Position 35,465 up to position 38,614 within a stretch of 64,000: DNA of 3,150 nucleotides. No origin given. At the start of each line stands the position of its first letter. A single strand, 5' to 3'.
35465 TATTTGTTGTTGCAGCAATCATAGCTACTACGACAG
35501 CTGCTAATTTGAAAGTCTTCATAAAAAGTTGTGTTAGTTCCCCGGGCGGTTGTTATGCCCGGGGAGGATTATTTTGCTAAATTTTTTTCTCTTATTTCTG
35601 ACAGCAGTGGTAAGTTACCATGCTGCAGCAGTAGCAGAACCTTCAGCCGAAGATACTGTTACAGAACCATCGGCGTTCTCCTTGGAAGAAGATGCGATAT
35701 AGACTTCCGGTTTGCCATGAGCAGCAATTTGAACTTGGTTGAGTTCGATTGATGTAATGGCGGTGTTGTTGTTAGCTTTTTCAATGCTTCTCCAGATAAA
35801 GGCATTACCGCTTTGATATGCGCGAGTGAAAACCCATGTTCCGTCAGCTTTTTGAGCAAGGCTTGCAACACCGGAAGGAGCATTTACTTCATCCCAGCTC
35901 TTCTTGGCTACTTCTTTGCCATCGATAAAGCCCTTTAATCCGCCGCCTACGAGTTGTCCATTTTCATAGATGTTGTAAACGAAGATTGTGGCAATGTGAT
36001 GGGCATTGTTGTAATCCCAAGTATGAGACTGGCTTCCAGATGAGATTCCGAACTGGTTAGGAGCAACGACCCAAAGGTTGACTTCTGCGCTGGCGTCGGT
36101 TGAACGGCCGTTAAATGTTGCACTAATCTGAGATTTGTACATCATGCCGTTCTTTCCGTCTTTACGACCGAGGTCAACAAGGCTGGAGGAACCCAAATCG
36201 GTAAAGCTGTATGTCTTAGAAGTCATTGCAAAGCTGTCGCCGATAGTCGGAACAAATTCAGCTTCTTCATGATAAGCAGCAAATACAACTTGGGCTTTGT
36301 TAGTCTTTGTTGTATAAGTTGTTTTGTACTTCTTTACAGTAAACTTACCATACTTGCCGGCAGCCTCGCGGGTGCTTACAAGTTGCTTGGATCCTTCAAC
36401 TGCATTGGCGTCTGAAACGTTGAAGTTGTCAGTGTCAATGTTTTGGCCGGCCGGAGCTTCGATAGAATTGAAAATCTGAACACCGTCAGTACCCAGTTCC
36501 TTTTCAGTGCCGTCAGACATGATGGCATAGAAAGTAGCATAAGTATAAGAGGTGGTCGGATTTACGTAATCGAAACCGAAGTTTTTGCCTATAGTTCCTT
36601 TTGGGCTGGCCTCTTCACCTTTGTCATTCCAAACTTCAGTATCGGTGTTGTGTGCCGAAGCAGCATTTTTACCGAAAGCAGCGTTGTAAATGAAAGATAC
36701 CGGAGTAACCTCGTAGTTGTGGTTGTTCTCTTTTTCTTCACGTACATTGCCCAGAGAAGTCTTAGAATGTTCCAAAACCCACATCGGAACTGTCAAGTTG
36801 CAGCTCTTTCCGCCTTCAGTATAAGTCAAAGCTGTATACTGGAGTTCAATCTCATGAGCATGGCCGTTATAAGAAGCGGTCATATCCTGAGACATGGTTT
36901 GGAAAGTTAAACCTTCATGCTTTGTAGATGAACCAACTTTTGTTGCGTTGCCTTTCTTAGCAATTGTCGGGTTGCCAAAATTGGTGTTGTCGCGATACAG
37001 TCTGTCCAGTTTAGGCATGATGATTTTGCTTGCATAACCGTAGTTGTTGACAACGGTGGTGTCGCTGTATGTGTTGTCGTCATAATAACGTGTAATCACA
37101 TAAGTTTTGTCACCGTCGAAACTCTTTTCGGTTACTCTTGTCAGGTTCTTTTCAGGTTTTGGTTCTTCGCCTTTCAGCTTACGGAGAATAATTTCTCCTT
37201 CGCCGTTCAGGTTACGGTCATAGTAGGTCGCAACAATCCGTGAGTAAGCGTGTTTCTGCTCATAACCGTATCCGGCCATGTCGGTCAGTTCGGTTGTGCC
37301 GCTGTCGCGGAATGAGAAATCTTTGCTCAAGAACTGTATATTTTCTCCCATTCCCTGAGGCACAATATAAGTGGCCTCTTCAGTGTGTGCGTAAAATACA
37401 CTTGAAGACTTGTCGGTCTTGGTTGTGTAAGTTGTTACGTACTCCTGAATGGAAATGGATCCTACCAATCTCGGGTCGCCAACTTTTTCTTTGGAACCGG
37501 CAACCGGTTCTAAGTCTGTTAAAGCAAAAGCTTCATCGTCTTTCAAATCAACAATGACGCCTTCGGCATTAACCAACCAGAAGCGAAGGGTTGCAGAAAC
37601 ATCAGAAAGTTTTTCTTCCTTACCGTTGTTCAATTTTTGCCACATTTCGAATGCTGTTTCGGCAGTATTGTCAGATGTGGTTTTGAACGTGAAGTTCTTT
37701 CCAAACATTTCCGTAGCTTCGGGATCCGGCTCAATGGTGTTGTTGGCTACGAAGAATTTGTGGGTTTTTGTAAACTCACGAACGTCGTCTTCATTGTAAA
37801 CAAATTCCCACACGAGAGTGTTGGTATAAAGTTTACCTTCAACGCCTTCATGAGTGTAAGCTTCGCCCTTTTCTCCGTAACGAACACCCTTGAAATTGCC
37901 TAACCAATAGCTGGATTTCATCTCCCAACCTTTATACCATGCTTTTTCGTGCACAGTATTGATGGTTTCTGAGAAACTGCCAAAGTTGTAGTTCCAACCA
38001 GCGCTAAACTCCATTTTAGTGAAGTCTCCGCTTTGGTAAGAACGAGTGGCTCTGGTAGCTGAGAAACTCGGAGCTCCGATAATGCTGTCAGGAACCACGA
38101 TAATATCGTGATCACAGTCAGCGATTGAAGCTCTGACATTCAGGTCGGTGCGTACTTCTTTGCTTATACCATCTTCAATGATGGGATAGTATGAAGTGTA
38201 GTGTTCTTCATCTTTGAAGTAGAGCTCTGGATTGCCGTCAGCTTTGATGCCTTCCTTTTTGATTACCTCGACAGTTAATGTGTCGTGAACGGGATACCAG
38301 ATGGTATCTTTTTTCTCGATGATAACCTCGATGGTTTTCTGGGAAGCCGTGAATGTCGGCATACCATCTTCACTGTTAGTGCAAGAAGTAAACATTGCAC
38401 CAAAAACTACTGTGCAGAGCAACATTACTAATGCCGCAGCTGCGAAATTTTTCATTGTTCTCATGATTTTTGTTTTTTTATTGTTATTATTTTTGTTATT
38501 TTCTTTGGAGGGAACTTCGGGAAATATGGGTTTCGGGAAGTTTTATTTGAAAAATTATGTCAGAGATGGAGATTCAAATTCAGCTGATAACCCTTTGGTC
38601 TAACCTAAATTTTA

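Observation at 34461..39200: Lower-GC two-gene insert (giant lipoprotein plus beta-barrel) bracketed by direct repeats, with possible Bacteroidota origin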

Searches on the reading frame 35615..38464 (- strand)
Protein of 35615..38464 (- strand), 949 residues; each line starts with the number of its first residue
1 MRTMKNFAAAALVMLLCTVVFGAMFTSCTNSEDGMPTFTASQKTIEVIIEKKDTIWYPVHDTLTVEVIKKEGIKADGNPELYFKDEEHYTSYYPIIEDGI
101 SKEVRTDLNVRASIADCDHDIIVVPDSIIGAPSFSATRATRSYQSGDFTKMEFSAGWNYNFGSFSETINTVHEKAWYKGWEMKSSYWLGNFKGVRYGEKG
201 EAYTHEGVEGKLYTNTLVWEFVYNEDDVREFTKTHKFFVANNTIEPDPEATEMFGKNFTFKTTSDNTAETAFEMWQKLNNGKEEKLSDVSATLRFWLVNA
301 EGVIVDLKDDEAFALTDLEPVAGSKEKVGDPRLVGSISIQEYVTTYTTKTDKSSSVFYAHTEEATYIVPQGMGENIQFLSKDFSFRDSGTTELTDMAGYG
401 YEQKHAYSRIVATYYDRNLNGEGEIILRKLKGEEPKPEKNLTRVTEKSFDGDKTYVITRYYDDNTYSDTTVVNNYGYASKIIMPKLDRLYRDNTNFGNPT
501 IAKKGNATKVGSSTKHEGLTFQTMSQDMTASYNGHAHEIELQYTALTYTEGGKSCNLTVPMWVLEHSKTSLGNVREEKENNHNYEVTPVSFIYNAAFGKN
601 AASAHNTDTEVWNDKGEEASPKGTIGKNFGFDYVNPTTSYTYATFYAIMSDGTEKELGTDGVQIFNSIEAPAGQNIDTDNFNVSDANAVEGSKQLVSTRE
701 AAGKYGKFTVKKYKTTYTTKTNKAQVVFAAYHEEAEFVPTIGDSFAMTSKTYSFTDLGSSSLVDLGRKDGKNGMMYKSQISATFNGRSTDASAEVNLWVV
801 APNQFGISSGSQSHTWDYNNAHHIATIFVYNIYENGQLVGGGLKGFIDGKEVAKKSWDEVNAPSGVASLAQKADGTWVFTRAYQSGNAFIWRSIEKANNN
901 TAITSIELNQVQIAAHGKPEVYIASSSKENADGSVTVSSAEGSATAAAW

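Call 8: search_protein_families(library=pfam, proteins=[window:35615-38464:-], max_evalue=1)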
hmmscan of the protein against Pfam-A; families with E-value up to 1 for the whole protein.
window:35615-38464:- (949 aa): 0 families

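Call 9: find_homologous_proteins(query=window:35615-38464:-)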
Query window:35615-38464:- (949 aa): 131 proteins with E <= 0.001 among 8000 candidates; the best 120 are listed.
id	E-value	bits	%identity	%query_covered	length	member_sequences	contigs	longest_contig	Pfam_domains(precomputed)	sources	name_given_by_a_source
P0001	0.0e+0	2113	97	100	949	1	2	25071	-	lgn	-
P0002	0.0e+0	2106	97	100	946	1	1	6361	-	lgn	-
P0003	0.0e+0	2106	98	100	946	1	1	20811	-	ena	-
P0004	0.0e+0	2081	97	100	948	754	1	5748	-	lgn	-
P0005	0.0e+0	2018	94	100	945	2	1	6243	-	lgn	-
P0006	0.0e+0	2007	93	100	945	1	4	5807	-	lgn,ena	-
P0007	0.0e+0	2004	92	100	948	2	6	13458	-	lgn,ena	-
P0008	0.0e+0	2003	92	100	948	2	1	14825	-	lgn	-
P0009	0.0e+0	2001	93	100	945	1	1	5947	-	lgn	-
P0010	0.0e+0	2000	92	100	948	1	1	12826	-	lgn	-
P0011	0.0e+0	1997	93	100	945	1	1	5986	-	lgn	-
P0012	0.0e+0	1996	92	100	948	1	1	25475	-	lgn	-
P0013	0.0e+0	1996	92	100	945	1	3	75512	-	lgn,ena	-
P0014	0.0e+0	1996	92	100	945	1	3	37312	-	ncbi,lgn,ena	-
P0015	0.0e+0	1995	92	100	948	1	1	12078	-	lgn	-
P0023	0.0e+0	1988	92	100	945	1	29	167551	-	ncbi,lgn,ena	-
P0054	0.0e+0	1900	89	100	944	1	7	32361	-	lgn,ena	-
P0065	0.0e+0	1869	87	100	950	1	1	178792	-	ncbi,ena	-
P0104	0.0e+0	1639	76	100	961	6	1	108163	-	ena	-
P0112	0.0e+0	1179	75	54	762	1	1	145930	-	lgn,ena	-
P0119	0.0e+0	1091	55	100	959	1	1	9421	-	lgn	-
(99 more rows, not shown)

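Call 10: find_encoding_contigs(protein=P0065, flank=10000, max_places=3)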
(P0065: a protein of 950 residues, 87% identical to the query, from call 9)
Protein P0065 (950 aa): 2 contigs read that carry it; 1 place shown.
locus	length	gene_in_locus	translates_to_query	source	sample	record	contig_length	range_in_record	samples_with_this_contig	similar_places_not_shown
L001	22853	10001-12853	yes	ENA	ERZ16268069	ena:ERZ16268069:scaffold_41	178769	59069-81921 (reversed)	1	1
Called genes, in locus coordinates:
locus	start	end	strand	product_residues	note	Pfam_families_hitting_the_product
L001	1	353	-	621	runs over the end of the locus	PF06480:FtsH_ext, PF00004:AAA, PF07728:AAA_5 (weak), PF17862:AAA_lid_3, PF01434:Peptidase_M41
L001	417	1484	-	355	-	PF01171:ATP_bind_3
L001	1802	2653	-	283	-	PF07719:TPR_2 (faint), PF13525:YfiO (faint), PF13432:TPR_16 (weak), PF13174:TPR_6 (weak)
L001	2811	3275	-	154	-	PF00691:OmpA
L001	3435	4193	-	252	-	-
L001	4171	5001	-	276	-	-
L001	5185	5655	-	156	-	-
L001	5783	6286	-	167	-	-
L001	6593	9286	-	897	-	PF01326:PPDK_N, PF00391:PEP-utilizers, PF02896:PEP-utilizers_C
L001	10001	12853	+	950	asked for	-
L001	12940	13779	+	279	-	-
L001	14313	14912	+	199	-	PF13505:OMP_b-brl, PF01617:Surface_Ag_2 (faint), PF02462:Opacity (weak)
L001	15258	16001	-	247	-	PF00813:FliP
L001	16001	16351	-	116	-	-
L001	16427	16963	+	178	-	PF05258:DciA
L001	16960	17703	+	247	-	PF13098:Thioredoxin_2 (weak), PF13462:Thioredoxin_4, PF01323:DSBA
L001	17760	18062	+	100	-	PF09527:ATPase_gene1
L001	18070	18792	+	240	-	PF00119:ATP-synt_A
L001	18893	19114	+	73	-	PF00137:ATP-synt_C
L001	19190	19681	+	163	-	PF02326:YMF19, PF00430:ATP-synt_B, PF07464:ApoLp-III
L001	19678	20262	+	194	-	PF00430:ATP-synt_B, PF05405:Mt_ATP-synt_B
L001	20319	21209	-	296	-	PF00483:NTP_transferase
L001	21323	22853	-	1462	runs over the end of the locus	PF05170:AsmA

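Call 11: find_encoding_contigs(protein=P0104, flank=10000, max_places=3)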
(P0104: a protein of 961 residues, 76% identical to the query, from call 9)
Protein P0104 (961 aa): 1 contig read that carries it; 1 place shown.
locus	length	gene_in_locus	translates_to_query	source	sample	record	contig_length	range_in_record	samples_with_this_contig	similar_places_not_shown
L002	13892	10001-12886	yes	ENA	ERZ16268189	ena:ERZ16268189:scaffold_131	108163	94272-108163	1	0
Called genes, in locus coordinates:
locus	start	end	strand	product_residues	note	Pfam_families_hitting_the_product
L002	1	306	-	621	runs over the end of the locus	PF06480:FtsH_ext, PF00004:AAA, PF07728:AAA_5 (weak), PF17862:AAA_lid_3, PF01434:Peptidase_M41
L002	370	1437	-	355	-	PF01171:ATP_bind_3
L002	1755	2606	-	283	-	PF07719:TPR_2 (faint), PF13432:TPR_16 (weak), PF13174:TPR_6 (weak)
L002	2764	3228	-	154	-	PF00691:OmpA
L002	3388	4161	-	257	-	-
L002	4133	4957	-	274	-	-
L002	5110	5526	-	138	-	-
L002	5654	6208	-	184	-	-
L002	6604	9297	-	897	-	PF01326:PPDK_N, PF00391:PEP-utilizers, PF02896:PEP-utilizers_C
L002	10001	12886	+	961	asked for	-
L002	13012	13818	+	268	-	-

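Call 12: find_encoding_contigs(protein=P0112, flank=10000, max_places=3)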
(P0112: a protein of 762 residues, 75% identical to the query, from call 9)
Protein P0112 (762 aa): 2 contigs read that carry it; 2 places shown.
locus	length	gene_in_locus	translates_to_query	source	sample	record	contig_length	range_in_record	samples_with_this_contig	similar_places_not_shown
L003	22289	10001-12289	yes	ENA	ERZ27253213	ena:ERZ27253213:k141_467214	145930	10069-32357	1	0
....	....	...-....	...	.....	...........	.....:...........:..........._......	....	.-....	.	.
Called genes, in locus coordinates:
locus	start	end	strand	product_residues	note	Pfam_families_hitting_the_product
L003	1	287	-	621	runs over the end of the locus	PF06480:FtsH_ext, PF00004:AAA, PF07728:AAA_5 (weak), PF17862:AAA_lid_3, PF01434:Peptidase_M41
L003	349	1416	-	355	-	PF01171:ATP_bind_3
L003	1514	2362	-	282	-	PF07719:TPR_2 (faint), PF13525:YfiO (weak), PF13174:TPR_6 (faint), PF13432:TPR_16 (weak)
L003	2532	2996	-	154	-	PF00691:OmpA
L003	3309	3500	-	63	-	-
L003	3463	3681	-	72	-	-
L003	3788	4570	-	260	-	-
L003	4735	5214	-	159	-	-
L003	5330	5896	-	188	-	-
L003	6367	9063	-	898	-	PF01326:PPDK_N, PF00391:PEP-utilizers, PF02896:PEP-utilizers_C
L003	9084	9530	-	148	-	-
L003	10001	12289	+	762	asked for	-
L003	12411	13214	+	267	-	-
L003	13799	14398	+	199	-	PF13505:OMP_b-brl, PF02462:Opacity, PF01617:Surface_Ag_2 (weak)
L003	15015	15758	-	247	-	PF00813:FliP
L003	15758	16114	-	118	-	-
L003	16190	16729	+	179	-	PF05258:DciA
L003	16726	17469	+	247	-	PF13098:Thioredoxin_2 (weak), PF13462:Thioredoxin_4, PF01323:DSBA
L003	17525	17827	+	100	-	PF09527:ATPase_gene1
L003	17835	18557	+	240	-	PF00119:ATP-synt_A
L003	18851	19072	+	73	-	PF00137:ATP-synt_C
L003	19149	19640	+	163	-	PF02326:YMF19, PF00430:ATP-synt_B, PF05405:Mt_ATP-synt_B (faint), PF07464:ApoLp-III (weak)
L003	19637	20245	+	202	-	PF05405:Mt_ATP-synt_B (weak), PF00430:ATP-synt_B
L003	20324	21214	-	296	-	PF00483:NTP_transferase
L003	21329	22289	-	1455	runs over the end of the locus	PF05170:AsmA, PF05359:DUF748 (weak)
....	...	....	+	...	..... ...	-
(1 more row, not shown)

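Call 32: predict_structure(alignment_id=A2)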
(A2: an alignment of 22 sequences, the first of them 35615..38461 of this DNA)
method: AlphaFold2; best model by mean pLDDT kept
length: 948 residues; sequences in the alignment: 22
mean_pLDDT: 72.1   pTM: 0.35
mean pLDDT of the five models: 72.1, 70.6, 63.4, 51.0, 47.0
residues with pLDDT >= 90: 12; 70-90: 622; 50-70: 207; < 50: 107
segments of 3 or more residues with pLDDT < 50: 1-45, 47-60, 300-304, 306-317, 348-353, 397-400, 427-437, 684-687
pLDDT, mean of each block of 10 residues (from residue 1): 36 37 27 30 45 41 66 80 86 83 87 80 75 78 84 84 86 84 78 73 80 85 78 84 73 87 75 88 85 67 45 45 70 76 61 62 81 82 61 48 56 68 51 45 60 59 56 66 75 70 83 76 86 80 75 62 80 79 83 76 82 72 80 76 81 81 76 63 51 80 83 70 67 81 69 68 72 76 70 74 75 80 86 75 84 89 83 87 86 84 82 77 80 80 68
secondary structure, 60 per line:
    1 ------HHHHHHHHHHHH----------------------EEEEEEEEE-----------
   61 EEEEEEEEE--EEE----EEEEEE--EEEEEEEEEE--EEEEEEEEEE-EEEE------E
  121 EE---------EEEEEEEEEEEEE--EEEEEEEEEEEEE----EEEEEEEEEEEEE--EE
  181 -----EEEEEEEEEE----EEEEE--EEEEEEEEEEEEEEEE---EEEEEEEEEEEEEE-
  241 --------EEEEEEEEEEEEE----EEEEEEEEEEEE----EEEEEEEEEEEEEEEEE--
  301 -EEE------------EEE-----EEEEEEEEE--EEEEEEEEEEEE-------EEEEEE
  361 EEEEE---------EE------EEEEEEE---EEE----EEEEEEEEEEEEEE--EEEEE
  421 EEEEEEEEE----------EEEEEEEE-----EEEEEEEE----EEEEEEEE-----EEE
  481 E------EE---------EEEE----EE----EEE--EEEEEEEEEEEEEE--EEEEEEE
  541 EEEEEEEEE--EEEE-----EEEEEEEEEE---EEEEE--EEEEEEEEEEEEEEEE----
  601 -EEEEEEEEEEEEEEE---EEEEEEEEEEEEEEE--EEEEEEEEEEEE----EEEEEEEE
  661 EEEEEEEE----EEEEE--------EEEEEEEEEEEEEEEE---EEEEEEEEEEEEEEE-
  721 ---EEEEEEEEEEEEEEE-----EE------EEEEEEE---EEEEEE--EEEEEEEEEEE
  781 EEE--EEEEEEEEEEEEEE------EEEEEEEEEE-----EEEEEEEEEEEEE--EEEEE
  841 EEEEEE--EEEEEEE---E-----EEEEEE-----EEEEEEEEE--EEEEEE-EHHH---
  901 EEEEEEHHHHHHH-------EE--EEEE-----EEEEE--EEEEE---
elements in order (helices of 4 or more, strands of 3 or more residues): H7-18 E41-49 E61-69 E72-74 E79-84 E87-96 E99-108 E110-113 E120-122 E132-144 E147-159 E164-176 E186-195 E200-204 E207-222 E226-239 E249-261 E266-277 E282-298 E302-304 E317-319 E325-333 E336-347 E355-365 E383-389 E393-395 E400-413 E416-429 E440-447 E453-460 E465-472 E478-481 E499-502 E513-515 E518-531 E534-549 E552-555 E561-570 E574-578 E581-596 E602-616 E620-634 E637-648 E653-668 E673-677 E686-701 E705-719 E724-738 E752-758 E762-767 E770-783 E786-799 E806-815 E821-833 E836-846 E849-855 E865-870 E876-884 E887-892 E901-906 H907-913 E925-928 E934-938 E941-945
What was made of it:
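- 35615..38464 (-): Giant modular lipoprotein gene (949 aa). Signal peptide and lipobox are aa 1-28 (nt 38381-38464). The acidic patch TNSEDG is aa 29-34. The rest is an all-beta multidomain body. AF2 model is all-beta with mean pLDDT 72 (call 32).
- The lipoprotein has a tandem beta-sandwich-like architecture (call 32).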

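Call 36: fold_search(model_id=the predicted structure, library=pdb)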
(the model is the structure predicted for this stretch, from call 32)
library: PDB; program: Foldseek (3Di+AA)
matches with E <= 10: 863; with E <= 0.001: 8
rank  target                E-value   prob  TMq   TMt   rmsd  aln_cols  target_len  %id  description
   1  9bfs_A                2.0e-05  0.28  0.05  0.04  44.0      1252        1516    8  Cryo-EM structure of Sevenless extracellular domain (dimer, pH 6.6) (released 2025-01-29)
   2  9bfu_A                6.2e-05  0.25  0.06  0.04  43.6      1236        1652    7  Cryo-EM structure of Sevenless extracellular domain (composite map of the dimer, pH 4.6) (released 2025-01-29)
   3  7px8_A                1.3e-04  0.51  0.06  0.07  56.0       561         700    9  CryoEM structure of mammalian acylaminoacyl-peptidase (released 2022-05-25)
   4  7px8_C                2.5e-04  0.47  0.06  0.07  56.5       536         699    9  CryoEM structure of mammalian acylaminoacyl-peptidase (released 2022-05-25)
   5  4ak1                  3.0e-04  0.30  0.06  0.08  40.3       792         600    8  Structure of BT4661, a SusE-like surface located polysaccharide binding protein from the Bacteroides thetaiotaomicron he (released 2013-03-06)
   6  9gou_A                3.6e-04  0.44  0.06  0.08  56.0       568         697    9  Cryo-EM structure of acylaminoacyl-peptidase in complex with dichlorvos (released 2025-10-22)
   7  7qun_B                5.1e-04  0.41  0.06  0.07  56.5       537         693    9  CryoEM structure of mammalian AAP in complex with Meropenem (released 2022-11-16)
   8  6p2k_A                5.8e-04  0.18  0.06  0.06  45.6       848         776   10  Crystal structure of AFV00434, an ancestral GH74 enzyme (released 2019-07-31)
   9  7qun_A                1.2e-03  0.30  0.06  0.07  56.3       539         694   10  CryoEM structure of mammalian AAP in complex with Meropenem (released 2022-11-16)
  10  6ske_A                1.8e-03  0.08  0.05  0.03  54.0      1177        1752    8  Teneurin 2 in complex with Latrophilin 2 Lec domain (released 2020-02-12)
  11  3f83                  2.4e-03  0.18  0.05  0.08  35.7       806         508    7  Structure of fusion complex of the minor pilin CfaE and major pilin CfaB of CFA/I pili from ETEC E. coli (released 2009-08-11)
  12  6cmx_A                3.0e-03  0.06  0.04  0.04  53.9      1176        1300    7  Human Teneurin 2 extra-cellular region (released 2018-07-25)
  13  6e6b_B                7.9e-03  0.15  0.06  0.08  59.5       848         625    8  Crystal structure of the Protocadherin GammaB4 extracellular domain (released 2019-04-10)
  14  6sg8_B                8.6e-03  0.15  0.05  0.10  31.4       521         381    6  Structure of Sosuga virus receptor binding protein (released 2019-10-09)
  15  7lhh_C                9.0e-03  0.06  0.05  0.05  43.0       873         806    9  Cryo-EM structure of E. coli P pilus tip assembly intermediate PapC-PapD-PapK-PapG in the second conformation (released 2021-08-11)
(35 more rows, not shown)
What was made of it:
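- There is a weak structural hit to the SusE-like protein BT4661 (call 36; probability 0.30, TM 0.06).
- Tried and rejected: I treat these as uninformative (call 36).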

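Call 38: search_protein_families(library=ncbifam, proteins=[window:35615-38464:-], max_evalue=0.1)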
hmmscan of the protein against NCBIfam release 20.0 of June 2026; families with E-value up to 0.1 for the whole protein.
window:35615-38464:- (949 aa): 0 families

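Call 40: search_solved_structures(query=A2, max_evalue=1)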
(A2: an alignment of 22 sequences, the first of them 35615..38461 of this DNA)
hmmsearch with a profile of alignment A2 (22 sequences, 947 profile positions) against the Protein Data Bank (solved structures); distinct sequences matched with E-value up to 1: 0.
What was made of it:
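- Tried and rejected: A profile of A2 gave 0 hits at E <= 1 (call 40).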

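Call 54: search_protein_representatives(alignment_id=A2)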
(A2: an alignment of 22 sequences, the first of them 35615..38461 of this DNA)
Query: 22 sequences, 947 profile positions. Proteins with E-value up to 0.001 (for the whole library): 43; up to 1e-10: 35; up to 1e-30: 16. The best 43 are listed.
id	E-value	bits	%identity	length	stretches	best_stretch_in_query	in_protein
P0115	0.0e+00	1784.0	-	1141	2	1-617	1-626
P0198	0.0e+00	1416.8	-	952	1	1-947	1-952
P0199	0.0e+00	1214.9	-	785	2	434-947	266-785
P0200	0.0e+00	1157.3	-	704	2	113-619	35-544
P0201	3.6e-262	889.6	-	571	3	24-245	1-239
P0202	1.5e-179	616.1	-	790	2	438-944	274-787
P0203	6.3e-71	256.7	-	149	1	1-143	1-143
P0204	1.1e-67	245.9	-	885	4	240-449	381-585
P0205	3.6e-65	237.6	-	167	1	1-131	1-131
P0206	2.1e-54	202.0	-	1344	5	622-794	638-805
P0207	2.6e-42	161.9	-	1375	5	81-248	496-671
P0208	2.8e-40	155.3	-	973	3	615-797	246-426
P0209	7.6e-40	153.8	-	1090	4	619-796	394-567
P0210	2.2e-35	139.0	-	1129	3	399-615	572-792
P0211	1.1e-34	136.7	-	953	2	396-620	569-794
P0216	2.9e-26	108.8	-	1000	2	97-258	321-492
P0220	2.0e-22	96.1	-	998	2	622-797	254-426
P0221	9.7e-22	93.9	-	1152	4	437-619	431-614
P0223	2.6e-19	85.8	-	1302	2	124-631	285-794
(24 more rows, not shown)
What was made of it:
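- On Bacteroidota LES-bearing surface lipoproteins / Bacteroidota origin: The exhaustive profile search returned 43 clusters (call 54).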
